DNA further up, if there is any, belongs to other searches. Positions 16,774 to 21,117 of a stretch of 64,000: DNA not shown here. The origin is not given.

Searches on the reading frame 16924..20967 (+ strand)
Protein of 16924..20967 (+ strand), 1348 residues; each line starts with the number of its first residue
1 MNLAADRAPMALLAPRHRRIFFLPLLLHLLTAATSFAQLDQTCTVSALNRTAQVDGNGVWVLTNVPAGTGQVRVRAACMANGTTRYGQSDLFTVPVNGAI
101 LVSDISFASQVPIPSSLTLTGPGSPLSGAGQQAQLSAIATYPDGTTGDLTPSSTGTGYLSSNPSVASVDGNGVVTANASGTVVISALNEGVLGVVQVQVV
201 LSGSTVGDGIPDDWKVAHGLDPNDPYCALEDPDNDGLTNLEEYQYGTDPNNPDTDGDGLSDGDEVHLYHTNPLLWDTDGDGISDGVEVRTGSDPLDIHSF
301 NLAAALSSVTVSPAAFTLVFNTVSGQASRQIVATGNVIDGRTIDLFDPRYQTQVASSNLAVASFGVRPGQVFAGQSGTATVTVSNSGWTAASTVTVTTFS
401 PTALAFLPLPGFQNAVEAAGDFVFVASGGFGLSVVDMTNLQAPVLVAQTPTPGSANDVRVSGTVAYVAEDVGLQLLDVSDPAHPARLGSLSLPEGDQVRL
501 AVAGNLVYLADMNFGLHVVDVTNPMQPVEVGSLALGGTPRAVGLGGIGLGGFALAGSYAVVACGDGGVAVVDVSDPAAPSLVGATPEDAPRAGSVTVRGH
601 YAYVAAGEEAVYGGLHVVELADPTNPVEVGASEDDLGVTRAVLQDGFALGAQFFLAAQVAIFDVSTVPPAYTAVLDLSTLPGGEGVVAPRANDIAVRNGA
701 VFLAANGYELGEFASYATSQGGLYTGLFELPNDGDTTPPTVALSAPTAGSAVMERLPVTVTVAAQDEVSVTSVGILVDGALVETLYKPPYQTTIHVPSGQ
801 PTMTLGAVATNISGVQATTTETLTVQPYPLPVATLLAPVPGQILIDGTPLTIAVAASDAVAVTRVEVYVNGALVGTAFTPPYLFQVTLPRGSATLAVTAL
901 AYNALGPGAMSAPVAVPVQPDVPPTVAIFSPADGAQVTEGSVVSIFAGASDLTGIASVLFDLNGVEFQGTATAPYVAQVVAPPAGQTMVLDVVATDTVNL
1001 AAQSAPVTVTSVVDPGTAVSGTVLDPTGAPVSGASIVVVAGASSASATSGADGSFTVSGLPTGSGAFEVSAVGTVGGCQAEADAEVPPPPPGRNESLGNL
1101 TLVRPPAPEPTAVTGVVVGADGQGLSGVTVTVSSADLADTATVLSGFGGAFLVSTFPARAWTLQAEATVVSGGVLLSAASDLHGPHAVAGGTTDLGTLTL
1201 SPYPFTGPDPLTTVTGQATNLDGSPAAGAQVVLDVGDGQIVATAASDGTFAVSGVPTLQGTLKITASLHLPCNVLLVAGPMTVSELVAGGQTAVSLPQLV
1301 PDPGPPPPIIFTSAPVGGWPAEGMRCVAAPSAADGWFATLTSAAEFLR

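Call 6: search_protein_families(library=pfam, proteins=[window:16924-20967:+], max_evalue=0.01)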
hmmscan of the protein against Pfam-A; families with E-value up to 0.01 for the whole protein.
window:16924-20967:+ (1348 aa): 8 families
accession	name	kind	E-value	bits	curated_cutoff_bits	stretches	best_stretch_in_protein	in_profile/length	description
PF08309.17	LVIVD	-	1e-35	121.2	20.2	4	452-489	1-39/42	LVIVD repeat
PF17957.7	Big_7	-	8.8e-26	90.8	24.1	3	831-897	1-70/70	Bacterial Ig domain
PF18884.5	TSP3_bac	-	2.1e-23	82.2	25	3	276-296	1-21/22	Bacterial TSP3 repeat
PF13620.12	CarboxypepD_reg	-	4.1e-22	78.8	32.3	3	1019-1074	2-59/82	Carboxypeptidase regulatory-like domain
PF13715.12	CarbopepD_reg_2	-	3.1e-05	24.4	32.2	1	1019-1073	1-54/88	CarboxypepD_reg-like domain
PF02368.24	Big_2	-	4.8e-05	23.7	22.8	1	130-189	17-69/79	Bacterial Ig-like domain (group 2)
PF09430.16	EMC7_beta-sandw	-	0.00016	22.3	26.6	0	1227-1262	8-43/122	ER membrane protein complex subunit 7, beta-sandwich domain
PF15976.11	CooC_C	-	0.0057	17.1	29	0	1212-1254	17-55/93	CS1-pili formation C-terminal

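Call 51: search_protein_families(library=ncbifam, proteins=[window:16924-20967:+], max_evalue=0.01)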
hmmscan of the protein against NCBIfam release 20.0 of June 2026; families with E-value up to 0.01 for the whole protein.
window:16924-20967:+ (1348 aa): 5 families
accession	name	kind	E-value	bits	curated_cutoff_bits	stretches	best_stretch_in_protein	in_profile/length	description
NF042425.1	Amuc_1099_fam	equivalog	2.1e-12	47.3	50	1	197-253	95-151/321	Amuc_1099 family pilus-like system protein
NF033765.2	gliding_CglD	equivalog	2.5e-08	32.2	400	2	226-264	259-299/1124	adventurous gliding motility lipoprotein CglD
NF047639.1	throspo3_MtsD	equivalog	2.7e-08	32.4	800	2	253-296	460-502/651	cell-cell cohesion protein MtsD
TIGR04312.1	choice_anch_B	subfamily_domain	1.1e-07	31.5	100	0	558-624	46-114/364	choice-of-anchor B family protein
TIGR04056.1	OMP_RagA_SusC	subfamily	0.0015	16.9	368.25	1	1019-1073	3-53/981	SusC/RagA family TonB-linked outer membrane protein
